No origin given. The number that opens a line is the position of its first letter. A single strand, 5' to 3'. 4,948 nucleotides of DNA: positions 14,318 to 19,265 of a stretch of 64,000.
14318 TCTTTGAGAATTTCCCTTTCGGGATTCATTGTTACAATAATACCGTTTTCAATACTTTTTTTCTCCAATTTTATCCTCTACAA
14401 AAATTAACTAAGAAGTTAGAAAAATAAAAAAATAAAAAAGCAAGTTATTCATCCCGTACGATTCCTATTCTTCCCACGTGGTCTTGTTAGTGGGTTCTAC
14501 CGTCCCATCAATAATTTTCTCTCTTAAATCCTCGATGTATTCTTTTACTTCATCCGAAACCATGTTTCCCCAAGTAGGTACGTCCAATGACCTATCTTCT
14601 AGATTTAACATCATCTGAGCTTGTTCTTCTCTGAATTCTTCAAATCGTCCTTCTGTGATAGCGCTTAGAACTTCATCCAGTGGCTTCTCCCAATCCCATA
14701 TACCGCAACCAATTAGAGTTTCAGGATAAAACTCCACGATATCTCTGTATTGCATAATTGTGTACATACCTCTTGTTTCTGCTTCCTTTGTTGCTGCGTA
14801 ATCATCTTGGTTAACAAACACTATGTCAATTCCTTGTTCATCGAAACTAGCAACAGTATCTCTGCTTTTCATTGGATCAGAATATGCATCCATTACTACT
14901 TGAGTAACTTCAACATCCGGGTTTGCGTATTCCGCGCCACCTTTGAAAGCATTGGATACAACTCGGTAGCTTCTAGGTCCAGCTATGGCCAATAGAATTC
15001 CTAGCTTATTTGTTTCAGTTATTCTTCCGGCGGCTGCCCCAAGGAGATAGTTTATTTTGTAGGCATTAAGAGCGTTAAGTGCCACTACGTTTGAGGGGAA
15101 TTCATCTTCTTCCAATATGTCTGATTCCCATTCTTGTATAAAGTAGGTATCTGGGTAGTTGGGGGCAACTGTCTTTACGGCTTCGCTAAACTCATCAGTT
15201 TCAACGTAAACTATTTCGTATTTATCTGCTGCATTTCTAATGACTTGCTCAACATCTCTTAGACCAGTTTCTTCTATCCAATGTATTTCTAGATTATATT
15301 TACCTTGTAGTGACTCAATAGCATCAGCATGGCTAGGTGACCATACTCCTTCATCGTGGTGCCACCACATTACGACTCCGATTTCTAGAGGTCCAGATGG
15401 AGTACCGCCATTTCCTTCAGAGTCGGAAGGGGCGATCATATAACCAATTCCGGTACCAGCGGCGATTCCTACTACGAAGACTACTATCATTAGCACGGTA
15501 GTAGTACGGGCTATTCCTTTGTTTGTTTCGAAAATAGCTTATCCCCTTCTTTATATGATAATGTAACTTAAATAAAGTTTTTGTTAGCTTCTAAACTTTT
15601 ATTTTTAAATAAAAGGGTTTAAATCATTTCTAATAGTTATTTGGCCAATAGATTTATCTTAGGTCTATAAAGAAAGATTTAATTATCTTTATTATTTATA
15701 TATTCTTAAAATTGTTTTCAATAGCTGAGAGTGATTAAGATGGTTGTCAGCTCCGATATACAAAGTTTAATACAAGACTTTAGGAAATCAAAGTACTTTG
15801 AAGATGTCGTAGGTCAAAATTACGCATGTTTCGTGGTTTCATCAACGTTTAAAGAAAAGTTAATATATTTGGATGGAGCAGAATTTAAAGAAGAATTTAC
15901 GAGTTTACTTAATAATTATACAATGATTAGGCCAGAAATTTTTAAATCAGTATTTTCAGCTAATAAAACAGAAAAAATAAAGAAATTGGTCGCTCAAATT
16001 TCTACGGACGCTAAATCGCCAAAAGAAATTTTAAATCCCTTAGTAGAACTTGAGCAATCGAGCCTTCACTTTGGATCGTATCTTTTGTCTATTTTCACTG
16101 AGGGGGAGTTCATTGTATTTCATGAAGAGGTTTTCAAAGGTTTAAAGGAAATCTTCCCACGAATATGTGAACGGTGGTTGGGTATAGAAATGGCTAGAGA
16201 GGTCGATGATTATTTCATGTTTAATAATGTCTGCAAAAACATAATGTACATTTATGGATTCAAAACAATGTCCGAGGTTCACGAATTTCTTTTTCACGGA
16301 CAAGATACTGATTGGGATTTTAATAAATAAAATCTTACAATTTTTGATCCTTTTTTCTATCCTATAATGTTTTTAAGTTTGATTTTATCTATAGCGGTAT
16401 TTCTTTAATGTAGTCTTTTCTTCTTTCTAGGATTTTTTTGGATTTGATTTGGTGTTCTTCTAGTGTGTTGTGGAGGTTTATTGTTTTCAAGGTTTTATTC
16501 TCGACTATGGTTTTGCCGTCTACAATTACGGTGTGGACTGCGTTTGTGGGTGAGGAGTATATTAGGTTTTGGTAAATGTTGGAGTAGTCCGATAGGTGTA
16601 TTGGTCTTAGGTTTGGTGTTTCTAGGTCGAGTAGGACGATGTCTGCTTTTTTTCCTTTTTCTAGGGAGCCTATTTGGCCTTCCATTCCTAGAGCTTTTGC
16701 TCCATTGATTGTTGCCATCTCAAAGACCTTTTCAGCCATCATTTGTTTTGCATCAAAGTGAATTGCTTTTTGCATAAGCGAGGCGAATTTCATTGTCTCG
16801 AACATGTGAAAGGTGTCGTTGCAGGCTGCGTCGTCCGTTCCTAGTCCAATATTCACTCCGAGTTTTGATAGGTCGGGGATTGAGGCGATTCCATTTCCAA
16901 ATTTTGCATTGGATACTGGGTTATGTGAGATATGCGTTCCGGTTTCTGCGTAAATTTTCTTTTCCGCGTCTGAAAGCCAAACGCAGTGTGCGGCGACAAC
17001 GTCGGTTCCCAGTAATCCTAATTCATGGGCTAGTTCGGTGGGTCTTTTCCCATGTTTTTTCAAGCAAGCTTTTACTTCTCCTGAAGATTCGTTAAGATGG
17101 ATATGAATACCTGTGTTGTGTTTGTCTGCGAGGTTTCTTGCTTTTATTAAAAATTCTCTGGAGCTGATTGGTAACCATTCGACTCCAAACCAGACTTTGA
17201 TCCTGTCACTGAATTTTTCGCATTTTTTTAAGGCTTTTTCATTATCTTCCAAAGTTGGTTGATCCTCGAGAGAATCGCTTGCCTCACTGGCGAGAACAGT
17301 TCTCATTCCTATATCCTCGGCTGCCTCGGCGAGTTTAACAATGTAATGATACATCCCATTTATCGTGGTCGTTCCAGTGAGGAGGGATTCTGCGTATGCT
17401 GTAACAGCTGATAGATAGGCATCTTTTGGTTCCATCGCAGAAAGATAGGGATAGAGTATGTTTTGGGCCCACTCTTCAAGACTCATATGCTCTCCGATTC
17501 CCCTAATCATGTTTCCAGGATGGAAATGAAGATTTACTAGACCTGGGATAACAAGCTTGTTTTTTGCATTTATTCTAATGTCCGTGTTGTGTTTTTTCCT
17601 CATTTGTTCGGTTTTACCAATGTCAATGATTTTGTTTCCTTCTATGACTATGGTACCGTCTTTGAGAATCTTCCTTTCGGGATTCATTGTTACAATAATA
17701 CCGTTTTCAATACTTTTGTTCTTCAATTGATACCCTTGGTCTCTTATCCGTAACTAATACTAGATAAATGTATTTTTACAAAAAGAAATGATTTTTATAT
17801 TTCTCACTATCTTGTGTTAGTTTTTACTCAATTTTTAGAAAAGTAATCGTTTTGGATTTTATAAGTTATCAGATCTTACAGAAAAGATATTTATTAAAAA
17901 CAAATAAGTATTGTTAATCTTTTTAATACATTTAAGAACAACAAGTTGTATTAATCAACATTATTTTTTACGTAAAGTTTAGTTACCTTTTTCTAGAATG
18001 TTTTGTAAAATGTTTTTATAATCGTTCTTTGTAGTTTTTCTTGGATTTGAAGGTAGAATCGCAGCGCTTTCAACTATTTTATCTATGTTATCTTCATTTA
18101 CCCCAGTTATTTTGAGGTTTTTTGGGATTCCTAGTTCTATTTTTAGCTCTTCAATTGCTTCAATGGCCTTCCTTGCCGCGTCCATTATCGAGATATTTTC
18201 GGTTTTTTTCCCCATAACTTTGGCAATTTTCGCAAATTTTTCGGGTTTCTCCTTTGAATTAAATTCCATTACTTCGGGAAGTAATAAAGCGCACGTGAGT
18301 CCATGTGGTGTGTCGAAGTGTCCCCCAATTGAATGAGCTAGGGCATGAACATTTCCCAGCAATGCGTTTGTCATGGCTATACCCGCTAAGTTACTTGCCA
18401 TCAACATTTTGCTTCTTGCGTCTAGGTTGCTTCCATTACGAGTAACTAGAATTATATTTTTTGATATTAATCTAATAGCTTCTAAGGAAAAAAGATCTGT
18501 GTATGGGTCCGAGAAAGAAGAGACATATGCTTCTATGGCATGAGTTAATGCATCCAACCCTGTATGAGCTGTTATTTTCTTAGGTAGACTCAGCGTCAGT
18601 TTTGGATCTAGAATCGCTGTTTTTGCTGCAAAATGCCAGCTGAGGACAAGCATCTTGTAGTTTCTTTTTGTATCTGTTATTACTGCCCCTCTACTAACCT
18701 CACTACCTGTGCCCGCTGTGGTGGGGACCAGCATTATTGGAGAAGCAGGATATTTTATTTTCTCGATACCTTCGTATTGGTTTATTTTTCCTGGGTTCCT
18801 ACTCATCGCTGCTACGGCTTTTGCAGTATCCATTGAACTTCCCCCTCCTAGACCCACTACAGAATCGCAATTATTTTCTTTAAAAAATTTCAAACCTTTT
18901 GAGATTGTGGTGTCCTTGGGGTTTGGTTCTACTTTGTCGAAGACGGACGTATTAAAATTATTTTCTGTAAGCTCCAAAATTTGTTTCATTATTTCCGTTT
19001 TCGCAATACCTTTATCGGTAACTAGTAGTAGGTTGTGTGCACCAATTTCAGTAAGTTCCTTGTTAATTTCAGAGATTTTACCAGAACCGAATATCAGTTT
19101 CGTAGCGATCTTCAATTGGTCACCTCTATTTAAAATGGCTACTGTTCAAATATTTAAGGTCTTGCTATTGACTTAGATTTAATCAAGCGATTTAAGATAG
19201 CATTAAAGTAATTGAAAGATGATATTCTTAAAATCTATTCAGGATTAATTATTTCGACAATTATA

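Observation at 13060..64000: ~50-kb island that reads like an undescribed anaerobic catabolic pathway for 5-substituted (amino)pyrimidines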

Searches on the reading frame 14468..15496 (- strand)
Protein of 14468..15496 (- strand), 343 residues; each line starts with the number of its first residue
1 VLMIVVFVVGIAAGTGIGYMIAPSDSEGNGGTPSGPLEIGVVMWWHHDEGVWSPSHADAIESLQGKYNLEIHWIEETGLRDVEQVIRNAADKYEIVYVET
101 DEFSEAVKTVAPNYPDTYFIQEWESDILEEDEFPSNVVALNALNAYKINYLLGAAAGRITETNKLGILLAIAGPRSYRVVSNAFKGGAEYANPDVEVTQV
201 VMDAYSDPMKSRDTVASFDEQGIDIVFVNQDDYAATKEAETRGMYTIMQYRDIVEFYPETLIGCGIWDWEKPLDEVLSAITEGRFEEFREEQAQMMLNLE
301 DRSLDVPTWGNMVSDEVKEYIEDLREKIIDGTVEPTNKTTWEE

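Call 3: search_protein_families(library=pfam, proteins=[window:14468-15496:-])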
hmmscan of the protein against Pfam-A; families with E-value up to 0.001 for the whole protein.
window:14468-15496:- (343 aa): 1 family
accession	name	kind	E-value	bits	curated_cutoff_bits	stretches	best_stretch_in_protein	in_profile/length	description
PF02608.20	Bmp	-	2.3e-29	102.8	24.1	1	49-334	14-296/301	ABC transporter substrate-binding protein PnrA-like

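Call 9: search_protein_families(library=ncbifam, proteins=[window:14468-15496:-], max_evalue=0.00001)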
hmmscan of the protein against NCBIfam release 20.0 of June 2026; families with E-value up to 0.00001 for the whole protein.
window:14468-15496:- (343 aa): 1 family
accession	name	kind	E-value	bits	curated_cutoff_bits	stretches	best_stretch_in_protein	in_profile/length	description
NF047927.1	ABC_BMP_B6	equivalog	1.1e-16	60.9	400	1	58-340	24-304/314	putative B6 ABC transporter substrate-binding protein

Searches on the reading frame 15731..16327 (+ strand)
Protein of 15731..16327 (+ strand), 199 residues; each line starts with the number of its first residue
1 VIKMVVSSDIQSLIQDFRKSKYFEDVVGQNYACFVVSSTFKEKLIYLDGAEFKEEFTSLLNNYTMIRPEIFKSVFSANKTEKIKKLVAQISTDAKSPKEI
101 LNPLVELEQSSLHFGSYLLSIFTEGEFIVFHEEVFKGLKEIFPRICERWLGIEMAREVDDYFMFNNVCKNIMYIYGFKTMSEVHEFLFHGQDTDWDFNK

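Call 3: search_protein_families(library=pfam, proteins=[window:15731-16327:+])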
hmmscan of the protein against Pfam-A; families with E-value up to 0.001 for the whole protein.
window:15731-16327:+ (199 aa): 0 families

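Call 69: search_protein_families(library=pfam, proteins=[window:15731-16327:+], max_evalue=1)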
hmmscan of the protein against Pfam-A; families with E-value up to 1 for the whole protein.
window:15731-16327:+ (199 aa): 0 families

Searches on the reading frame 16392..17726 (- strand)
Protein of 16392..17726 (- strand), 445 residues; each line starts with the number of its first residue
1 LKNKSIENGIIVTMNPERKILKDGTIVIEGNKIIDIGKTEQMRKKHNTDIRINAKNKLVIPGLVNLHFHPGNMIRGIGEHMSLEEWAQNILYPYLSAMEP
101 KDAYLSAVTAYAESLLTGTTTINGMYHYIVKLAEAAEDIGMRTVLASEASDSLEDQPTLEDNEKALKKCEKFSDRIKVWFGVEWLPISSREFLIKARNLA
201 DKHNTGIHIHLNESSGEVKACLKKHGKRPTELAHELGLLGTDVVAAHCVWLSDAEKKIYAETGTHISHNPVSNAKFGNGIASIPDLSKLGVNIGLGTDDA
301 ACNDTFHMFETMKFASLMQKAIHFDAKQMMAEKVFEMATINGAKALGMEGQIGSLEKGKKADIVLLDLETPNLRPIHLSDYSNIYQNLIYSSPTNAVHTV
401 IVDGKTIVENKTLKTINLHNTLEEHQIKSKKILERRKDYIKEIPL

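Call 3: search_protein_families(library=pfam, proteins=[window:16392-17726:-])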
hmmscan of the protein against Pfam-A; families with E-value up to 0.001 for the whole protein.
window:16392-17726:- (445 aa): 2 families
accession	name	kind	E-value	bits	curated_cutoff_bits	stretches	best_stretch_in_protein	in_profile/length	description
PF01979.26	Amidohydro_1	-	1.7e-70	238.4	25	1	58-406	1-344/345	Amidohydrolase family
PF07969.17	Amidohydro_3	-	6.6e-19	69.2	29.7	1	193-407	264-471/472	Amidohydrolase family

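Call 9: search_protein_families(library=ncbifam, proteins=[window:16392-17726:-], max_evalue=0.00001)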
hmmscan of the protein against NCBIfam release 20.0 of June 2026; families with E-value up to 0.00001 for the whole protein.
window:16392-17726:- (445 aa): 47 families (the best 25 are shown)
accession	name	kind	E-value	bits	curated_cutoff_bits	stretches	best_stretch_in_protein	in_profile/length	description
NF004701.0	PRK06038.1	equivalog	2.8e-103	345.9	609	1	5-436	7-430/432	N-ethylammeline chlorohydrolase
NF005557.0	PRK07228.1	equivalog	4.9e-100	335.3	522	1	5-436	4-441/445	5'-deoxyadenosine deaminase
NF006549.0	PRK09045.1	equivalog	6e-92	308.6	540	1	5-435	11-442/444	TRZ/ATZ family hydrolase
NF006252.0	PRK08393.1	equivalog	1.6e-86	291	617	1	6-426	5-417/424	N-ethylammeline chlorohydrolase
NF004995.0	PRK06380.1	subfamily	2.6e-81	273.7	567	1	6-418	5-409/418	metal-dependent hydrolase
NF006055.0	PRK08203.1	equivalog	7.6e-74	248.9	532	1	7-435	10-453/455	8-oxoguanine deaminase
NF012037.0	PRK15493.1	equivalog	7.4e-69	232.6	779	1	7-420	6-421/435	bifunctional S-methyl-5'-thioadenosine deaminase/S-adenosylhomocysteine deaminase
NF005211.0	PRK06687.1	equivalog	4.3e-64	216.8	703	1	8-418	6-419/419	TRZ/ATZ family protein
NF005540.0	PRK07203.1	equivalog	1.1e-60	205.6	444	1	6-435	4-441/444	putative aminohydrolase SsnA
TIGR03314.1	Se_ssnA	subfamily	7.3e-57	193.2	455.5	1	6-434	3-439/441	putative selenium metabolism protein SsnA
NF009059.0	PRK12393.1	equivalog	1e-56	192.6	543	2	196-427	226-450/460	amidohydrolase family protein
NF006056.0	PRK08204.1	subfamily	6.6e-55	186.7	391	1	4-436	5-444/449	hypothetical protein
TIGR02967.1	guan_deamin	equivalog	1.1e-49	169.5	375.4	1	19-403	2-400/401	guanine deaminase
NF006679.0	PRK09228.1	subfamily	2.1e-47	161.9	351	1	18-407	26-429/433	guanine deaminase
NF006681.0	PRK09229.1-2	equivalog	9.2e-45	153.2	362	1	20-416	18-433/451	formimidoylglutamate deiminase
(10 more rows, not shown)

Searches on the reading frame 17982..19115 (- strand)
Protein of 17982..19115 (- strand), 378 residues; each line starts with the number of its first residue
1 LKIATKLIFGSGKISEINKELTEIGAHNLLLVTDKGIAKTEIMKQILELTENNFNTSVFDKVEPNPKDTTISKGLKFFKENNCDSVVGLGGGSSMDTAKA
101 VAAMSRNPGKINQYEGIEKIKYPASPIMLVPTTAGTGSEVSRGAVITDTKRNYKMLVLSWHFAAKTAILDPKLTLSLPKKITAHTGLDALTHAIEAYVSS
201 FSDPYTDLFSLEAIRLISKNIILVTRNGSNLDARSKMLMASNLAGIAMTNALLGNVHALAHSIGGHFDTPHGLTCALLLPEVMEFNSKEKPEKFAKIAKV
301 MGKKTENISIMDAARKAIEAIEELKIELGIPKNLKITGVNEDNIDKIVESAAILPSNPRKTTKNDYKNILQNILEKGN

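Call 3: search_protein_families(library=pfam, proteins=[window:17982-19115:-])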
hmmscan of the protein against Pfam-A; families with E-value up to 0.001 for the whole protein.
window:17982-19115:- (378 aa): 4 families
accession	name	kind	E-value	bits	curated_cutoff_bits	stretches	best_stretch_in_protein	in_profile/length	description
PF25137.1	ADH_Fe_C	-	9.2e-59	198.8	27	1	182-373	1-193/194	Fe-containing alcohol dehydrogenase family, C-terminal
PF00465.25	Fe-ADH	-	1.6e-50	171.4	31.3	1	5-171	2-168/168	Iron-containing alcohol dehydrogenase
PF13685.12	Fe-ADH_2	-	1.3e-11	45.2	28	1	9-106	2-98/149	Iron-containing alcohol dehydrogenase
PF00493.29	MCM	-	0.00048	19.7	23.3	0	9-57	40-88/224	MCM P-loop domain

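Call 10: search_protein_families(library=ncbifam, proteins=[window:17982-19115:-], max_evalue=0.00001)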
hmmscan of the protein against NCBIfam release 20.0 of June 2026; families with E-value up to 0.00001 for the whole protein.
window:17982-19115:- (378 aa): 17 families
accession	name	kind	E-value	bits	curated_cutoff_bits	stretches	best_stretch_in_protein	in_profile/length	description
NF041833.1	Fe_ADH_ErcA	equivalog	2.8e-113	378.9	550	1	3-373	7-381/382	alcohol dehydrogenase-like regulatory protein ErcA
TIGR02638.1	lactal_redase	equivalog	1.1e-103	347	523.15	1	8-368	11-377/379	lactaldehyde reductase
NF053866.1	CholDhdGbsBBac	equivalog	3.3e-101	338.7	550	1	2-373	13-390/392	choline dehydrogenase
NF007911.0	PRK10624.1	equivalog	2.2e-93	313.3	537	1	8-373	12-381/382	lactaldehyde reductase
NF058672.1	4HyButDHCUPNE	equivalog_domain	6.4e-91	305.4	500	1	4-372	7-376/378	4-hydroxybutyrate dehydrogenase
NF050025.1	SulfAcetaldRedSarD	equivalog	9.6e-86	288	700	1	5-371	9-382/385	sulfoacetaldehyde reductase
NF007363.0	PRK09860.1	equivalog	1.8e-83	280.8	581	1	8-351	13-357/383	L-threonine dehydrogenase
NF010378.0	PRK13805.1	equivalog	2e-78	264.1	951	1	2-372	460-862/872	bifunctional acetaldehyde-CoA/alcohol dehydrogenase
NF011998.0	PRK15454.1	equivalog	1.3e-60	205.2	556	1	8-364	31-385/395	ethanolamine utilization ethanol dehydrogenase EutG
TIGR04266.1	NDMA_methanol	equivalog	7.4e-56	189.7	625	1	8-346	20-361/420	NDMA-dependent methanol dehydrogenase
TIGR03405.1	Phn_Fe-ADH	equivalog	5.9e-55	186.5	423.7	1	24-351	21-343/355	iron-containing alcohol dehydrogenase PsrA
NF011717.0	PRK15138.1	equivalog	2.3e-33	115.8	645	1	4-349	9-358/387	alcohol dehydrogenase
NF041822.1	daptide_DH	equivalog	4.4e-23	81.8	300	1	29-215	3-194/363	daptide-type RiPP biosynthesis dehydogenase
NF006941.0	PRK09423.1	subfamily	1.8e-15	56.6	336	1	4-108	8-110/367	glycerol dehydrogenase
NF047954.1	PrpdilGlycDhGldA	equivalog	3.8e-09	36.2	700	1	5-203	9-186/365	bifunctional L-1,2-propanediol dehydrogenase/glycerol dehydrogenase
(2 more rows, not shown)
